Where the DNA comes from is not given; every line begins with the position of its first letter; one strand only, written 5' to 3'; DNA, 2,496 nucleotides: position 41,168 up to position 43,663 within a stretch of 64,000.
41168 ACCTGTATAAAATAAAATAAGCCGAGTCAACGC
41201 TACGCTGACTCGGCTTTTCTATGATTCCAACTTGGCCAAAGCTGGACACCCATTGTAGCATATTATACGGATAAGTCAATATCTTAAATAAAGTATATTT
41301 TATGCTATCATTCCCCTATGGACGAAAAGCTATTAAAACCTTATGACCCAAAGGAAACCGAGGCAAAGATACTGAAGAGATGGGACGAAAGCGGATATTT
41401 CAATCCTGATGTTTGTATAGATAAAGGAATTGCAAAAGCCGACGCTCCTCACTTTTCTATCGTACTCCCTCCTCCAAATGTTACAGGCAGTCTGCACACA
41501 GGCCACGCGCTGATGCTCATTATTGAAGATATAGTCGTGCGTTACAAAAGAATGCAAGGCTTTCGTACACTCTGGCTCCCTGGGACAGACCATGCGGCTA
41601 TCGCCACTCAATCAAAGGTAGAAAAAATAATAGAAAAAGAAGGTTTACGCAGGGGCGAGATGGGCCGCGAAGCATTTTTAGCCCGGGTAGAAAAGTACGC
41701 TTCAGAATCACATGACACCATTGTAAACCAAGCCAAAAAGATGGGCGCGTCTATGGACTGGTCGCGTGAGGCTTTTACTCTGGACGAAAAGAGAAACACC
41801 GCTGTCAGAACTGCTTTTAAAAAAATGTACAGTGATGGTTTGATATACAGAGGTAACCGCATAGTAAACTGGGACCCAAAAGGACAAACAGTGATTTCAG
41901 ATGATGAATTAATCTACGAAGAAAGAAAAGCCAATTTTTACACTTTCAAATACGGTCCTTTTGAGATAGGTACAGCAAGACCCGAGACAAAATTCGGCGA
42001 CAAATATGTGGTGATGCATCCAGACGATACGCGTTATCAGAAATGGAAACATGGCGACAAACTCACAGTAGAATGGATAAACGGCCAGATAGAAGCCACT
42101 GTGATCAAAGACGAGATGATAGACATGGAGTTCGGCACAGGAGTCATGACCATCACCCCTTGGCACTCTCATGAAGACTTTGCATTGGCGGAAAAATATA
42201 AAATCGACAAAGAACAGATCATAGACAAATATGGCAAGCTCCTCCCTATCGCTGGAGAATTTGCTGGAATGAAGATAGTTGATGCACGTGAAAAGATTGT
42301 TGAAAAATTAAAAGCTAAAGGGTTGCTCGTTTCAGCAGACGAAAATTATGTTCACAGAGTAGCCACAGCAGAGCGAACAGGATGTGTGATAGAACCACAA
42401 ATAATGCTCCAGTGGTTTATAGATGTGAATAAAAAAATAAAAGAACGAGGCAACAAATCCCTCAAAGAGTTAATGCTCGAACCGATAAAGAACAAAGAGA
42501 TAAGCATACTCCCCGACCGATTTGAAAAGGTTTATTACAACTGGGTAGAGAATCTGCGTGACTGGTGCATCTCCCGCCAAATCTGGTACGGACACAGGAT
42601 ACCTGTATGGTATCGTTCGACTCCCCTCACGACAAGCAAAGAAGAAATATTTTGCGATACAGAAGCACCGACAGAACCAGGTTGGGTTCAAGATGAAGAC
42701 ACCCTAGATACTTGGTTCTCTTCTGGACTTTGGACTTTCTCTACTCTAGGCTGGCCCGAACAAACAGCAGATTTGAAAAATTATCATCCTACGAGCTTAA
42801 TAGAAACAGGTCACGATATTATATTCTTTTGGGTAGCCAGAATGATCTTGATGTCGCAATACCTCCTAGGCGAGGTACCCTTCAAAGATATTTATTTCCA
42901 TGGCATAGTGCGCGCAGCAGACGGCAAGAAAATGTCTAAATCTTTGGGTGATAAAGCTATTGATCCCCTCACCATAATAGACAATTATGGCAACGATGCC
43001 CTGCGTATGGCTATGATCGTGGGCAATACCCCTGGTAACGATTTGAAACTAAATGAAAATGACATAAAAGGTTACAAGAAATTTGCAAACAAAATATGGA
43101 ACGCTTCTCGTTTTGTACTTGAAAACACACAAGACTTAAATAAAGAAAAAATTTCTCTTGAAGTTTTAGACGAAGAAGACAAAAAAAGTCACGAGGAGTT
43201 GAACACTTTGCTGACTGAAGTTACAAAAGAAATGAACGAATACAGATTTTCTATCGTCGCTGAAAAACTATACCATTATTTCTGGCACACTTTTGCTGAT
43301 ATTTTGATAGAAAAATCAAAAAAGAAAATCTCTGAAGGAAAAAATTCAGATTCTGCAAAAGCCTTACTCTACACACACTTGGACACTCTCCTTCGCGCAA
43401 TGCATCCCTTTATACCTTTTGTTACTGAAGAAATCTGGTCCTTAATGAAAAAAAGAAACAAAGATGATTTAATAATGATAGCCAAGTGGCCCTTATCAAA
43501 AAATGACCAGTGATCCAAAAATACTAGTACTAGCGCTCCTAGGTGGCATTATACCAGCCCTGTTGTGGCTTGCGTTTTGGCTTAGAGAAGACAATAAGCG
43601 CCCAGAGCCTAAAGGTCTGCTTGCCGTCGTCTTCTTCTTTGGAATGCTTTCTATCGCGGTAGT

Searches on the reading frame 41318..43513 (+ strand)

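Call 21: search_protein_families(library=pfam, proteins=[window:41318-43513:+], max_evalue=0.001)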
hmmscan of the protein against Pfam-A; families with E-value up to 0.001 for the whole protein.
window:41318-43513:+ (731 aa): 5 families
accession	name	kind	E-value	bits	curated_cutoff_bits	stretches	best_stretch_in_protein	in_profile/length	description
PF00133.28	tRNA-synt_1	-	3.3e-127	425.1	22.7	1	17-578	1-413/414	tRNA synthetases class I (I, L, M and V)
PF08264.19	Anticodon_1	-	1.2e-27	97.1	25.1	1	624-727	4-107/148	Anticodon-binding domain of tRNA ligase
PF09334.17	tRNA-synt_1g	-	8.7e-18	64.7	20.1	2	53-197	8-134/391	tRNA synthetases class I (M)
PF13603.12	tRNA-synt_1_2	-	0.00019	21.4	25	0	268-306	106-144/185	Leucyl-tRNA synthetase, editing domain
PF01406.26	tRNA-synt_1e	-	0.00045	20.1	27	0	498-583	214-296/301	tRNA synthetases class I (C) catalytic domain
